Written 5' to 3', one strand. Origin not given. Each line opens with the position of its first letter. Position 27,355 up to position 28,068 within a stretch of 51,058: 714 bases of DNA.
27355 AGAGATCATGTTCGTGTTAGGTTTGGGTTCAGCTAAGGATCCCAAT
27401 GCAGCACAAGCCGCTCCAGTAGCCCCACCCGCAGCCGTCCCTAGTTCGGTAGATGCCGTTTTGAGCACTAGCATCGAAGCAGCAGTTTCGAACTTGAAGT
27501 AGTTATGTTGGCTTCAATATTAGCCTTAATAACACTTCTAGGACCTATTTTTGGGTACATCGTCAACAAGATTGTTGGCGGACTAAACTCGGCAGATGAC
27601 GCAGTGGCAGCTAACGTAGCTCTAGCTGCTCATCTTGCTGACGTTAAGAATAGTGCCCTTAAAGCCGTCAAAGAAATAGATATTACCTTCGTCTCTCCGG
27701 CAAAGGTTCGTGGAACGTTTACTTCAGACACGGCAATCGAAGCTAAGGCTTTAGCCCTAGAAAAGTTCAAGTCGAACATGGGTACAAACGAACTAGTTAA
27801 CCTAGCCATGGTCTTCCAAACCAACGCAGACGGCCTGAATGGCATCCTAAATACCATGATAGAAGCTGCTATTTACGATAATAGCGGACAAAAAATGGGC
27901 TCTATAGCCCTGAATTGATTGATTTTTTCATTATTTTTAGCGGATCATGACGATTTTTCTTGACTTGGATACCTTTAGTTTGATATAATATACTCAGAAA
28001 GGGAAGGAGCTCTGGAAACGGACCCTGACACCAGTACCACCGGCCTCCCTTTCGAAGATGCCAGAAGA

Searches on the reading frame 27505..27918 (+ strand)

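Call 16: search_protein_families(library=phrogs, proteins=[window:27505-27918:+], max_evalue=0.01)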
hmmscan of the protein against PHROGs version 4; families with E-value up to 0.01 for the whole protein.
window:27505-27918:+ (137 aa): 1 family
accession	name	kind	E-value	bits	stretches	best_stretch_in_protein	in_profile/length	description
phrog_13712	-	lysis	0.0018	19.3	1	36-129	43-132/175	holin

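Call 44: search_protein_families(library=pfam, proteins=[window:27505-27918:+], max_evalue=0.01)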
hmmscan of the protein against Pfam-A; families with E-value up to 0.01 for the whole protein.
window:27505-27918:+ (137 aa): 0 families
